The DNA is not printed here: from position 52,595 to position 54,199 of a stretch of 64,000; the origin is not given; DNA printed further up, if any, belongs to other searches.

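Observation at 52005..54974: Compact YcaO + SagB-dehydrogenase + C39-like peptidase locus with adjacent precursor: candidate azol(in)e RiPP (TOMM-like) system in an archaeon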

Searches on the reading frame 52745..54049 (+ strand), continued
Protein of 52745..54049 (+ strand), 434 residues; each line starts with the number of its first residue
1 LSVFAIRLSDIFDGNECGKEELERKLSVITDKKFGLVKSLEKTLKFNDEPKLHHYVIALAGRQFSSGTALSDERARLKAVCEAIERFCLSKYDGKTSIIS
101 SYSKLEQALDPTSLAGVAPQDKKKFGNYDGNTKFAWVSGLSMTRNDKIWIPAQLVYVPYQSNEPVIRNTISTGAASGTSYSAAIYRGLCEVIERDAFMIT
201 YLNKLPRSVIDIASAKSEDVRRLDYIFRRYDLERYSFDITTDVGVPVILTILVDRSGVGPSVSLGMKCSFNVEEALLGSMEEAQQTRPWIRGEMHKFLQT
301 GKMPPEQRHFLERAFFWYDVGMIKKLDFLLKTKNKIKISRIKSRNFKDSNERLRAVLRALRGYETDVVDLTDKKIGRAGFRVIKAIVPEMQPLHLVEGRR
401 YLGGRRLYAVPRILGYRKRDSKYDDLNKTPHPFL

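Call 51: search_protein_families(library=pfam, proteins=[L033:11534-12691:+, L058:5255-6094:+, L029:4683-5600:-, L062:5031-6071:-, L062:2537-5002:+, L003:5251-5940:-, L062:7160-7939:-], max_evalue=0.01)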
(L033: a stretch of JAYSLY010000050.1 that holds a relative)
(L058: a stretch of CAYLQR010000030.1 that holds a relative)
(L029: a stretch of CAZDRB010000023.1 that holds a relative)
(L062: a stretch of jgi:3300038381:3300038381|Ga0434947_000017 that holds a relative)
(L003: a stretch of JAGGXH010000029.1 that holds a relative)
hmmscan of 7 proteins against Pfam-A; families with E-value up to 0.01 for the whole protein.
L033:11534-12691:+ (385 aa): 8 families
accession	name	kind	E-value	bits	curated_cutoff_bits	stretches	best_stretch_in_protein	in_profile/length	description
PF07719.23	TPR_2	-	7e-09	35.6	27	1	337-366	4-33/34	Tetratricopeptide repeat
PF00515.34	TPR_1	-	2.1e-08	34.1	27.8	1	337-366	4-33/34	Tetratricopeptide repeat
PF13181.12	TPR_8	-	6.8e-07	29.4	25.7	1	337-366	4-33/34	Tetratricopeptide repeat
PF23914.1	TPR_CcmH_CycH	-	7.1e-05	23.1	42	1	336-369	52-85/158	Cytochrome c-type biogenesis protein H TPR domain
PF09976.15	TPR_21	-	0.0021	18.3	25.5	0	341-367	153-179/193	Tetratricopeptide repeat-like domain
PF10516.15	SHNi-TPR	-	0.0039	17.1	21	0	339-363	6-30/38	SHNi-TPR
PF13428.12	TPR_14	-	0.0043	18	23.5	0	337-368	4-35/44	Tetratricopeptide repeat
PF12385.14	Peptidase_C70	-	0.0071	16.7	19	0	70-185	26-136/141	Papain-like cysteine protease AvrRpt2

L058:5255-6094:+ (279 aa): 2 families
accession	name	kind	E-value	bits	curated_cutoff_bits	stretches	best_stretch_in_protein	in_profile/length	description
PF10026.15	DUF2268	-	9.6e-32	110.5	23.6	1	79-268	3-194/195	Predicted Zn-dependent protease (DUF2268)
PF18958.6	DUF5700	-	2e-05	24.6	25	1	76-245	70-249/283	Putative zinc dependent peptidase (DUF5700)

L029:4683-5600:- (305 aa): 1 family
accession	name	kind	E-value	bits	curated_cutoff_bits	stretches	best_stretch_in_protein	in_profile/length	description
PF01636.29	APH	-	0.00021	21.6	23.2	1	67-232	44-214/239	Phosphotransferase enzyme family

L062:5031-6071:- (346 aa): 0 families

L062:2537-5002:+ (821 aa): 0 families

L003:5251-5940:- (230 aa): 6 families
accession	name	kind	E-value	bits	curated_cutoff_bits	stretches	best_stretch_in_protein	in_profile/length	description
PF13529.12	Peptidase_C39_2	-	6.4e-11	43.4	24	1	141-198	92-142/143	Peptidase_C39 like family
PF03412.21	Peptidase_C39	-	5.1e-07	30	22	0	14-82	10-72/133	Peptidase C39 family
PF11814.14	DUF3335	-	0.00085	19.3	25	0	8-75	2-78/206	Peptidase_C39 like family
PF09778.15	Guanylate_cyc_2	-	0.0017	18.2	28.1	0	138-200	115-184/212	Guanylylate cyclase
PF03599.22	CdhD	-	0.0032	16.7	24.8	1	27-158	35-153/387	CO dehydrogenase/acetyl-CoA synthase delta subunit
PF08350.17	FilR1_middle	-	0.0079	16.7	27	0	132-199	24-90/128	Methanogenesis regulatory protein FilR1, middle domain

L062:7160-7939:- (259 aa): 1 family
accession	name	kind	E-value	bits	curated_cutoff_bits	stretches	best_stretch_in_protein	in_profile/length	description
PF13529.12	Peptidase_C39_2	-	7.5e-09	36.7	24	2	5-68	1-66/143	Peptidase_C39 like family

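Call 75: search_solved_structures(query=window:52751-54049:+, max_evalue=0.001, show_alignments=3)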
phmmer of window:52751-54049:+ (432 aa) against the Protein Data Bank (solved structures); distinct sequences matched with E-value up to 0.001: 5.
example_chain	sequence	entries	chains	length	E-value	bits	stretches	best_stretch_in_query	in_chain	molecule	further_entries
4bs9_A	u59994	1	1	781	3.6e-17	65.4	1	126-431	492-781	TRUD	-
7u58_A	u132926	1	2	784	1.9e-16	63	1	61-422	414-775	MusD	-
4v1t_A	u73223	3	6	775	7.6e-16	61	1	126-431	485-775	LYND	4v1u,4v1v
6pe3_A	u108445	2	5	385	4.3e-15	58.6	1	61-311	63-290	Uncharacterized protein MJ1094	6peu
6ci7_A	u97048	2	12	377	2.2e-06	29.9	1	132-329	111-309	YcaO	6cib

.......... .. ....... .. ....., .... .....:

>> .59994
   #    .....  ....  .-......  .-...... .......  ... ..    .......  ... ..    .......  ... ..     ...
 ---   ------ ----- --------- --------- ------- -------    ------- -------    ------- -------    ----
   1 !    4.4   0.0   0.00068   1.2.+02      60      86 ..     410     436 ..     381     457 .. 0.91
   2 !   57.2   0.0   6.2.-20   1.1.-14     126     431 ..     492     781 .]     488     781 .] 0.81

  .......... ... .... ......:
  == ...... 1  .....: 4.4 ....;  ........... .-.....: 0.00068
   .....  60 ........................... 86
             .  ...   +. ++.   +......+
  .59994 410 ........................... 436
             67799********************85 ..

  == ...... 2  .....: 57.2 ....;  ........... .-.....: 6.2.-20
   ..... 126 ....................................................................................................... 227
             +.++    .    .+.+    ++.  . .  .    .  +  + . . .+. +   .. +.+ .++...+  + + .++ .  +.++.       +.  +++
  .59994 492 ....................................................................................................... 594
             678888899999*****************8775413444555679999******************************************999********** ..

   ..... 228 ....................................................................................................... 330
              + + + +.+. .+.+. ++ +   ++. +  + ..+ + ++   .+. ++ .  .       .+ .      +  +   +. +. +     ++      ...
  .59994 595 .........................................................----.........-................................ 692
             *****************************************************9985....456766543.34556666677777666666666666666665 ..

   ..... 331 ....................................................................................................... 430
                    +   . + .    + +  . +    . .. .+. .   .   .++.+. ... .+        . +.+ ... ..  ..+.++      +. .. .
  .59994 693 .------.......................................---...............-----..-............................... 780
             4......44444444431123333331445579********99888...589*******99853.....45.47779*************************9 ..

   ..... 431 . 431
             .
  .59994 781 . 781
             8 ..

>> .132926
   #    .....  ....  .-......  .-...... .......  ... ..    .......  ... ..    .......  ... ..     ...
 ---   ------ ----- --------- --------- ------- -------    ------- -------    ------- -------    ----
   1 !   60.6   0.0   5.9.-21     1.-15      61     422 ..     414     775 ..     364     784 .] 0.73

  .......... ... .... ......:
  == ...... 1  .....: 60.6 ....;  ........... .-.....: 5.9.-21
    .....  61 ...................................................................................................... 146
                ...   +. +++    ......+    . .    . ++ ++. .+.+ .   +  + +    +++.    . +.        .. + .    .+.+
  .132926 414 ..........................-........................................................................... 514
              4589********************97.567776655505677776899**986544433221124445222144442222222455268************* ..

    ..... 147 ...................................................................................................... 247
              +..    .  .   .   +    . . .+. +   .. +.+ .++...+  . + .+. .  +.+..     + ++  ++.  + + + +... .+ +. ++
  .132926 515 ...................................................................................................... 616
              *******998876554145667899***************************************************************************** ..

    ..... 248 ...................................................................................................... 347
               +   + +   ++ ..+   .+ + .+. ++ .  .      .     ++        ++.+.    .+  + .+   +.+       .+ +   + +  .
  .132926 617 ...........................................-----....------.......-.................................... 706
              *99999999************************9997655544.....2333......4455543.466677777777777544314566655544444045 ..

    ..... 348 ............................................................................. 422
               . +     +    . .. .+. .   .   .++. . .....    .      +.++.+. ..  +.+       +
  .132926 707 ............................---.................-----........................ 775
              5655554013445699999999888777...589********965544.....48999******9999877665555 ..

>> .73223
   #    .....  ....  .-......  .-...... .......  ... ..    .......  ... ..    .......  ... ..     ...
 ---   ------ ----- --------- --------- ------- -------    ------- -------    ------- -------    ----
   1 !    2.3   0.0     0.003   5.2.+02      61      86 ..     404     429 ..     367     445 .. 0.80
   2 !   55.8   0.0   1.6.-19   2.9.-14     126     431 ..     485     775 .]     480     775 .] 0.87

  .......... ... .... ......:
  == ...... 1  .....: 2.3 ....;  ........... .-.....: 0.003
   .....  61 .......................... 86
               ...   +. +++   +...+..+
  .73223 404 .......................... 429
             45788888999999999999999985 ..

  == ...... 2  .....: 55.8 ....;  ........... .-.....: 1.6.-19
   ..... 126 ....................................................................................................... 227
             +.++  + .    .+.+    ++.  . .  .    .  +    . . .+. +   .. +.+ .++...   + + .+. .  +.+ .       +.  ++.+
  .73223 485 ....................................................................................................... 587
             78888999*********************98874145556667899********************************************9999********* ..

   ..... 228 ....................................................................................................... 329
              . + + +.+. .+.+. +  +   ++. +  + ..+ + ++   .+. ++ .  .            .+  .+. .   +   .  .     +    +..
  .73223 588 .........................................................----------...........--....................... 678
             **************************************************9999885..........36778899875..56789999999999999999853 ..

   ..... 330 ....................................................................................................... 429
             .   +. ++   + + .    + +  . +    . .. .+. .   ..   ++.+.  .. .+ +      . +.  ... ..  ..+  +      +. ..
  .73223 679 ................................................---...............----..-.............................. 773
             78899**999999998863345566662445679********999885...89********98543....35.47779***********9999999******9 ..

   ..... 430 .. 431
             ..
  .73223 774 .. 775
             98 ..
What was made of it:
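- On LAP/TOMM azol(in)e RiPP biosynthetic cluster: The terminus aligns with TPMPF of LynD/TruD (call 75).
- It has the Pro-rich C-terminus shared with the LynD/TruD heterocyclases (call 75).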
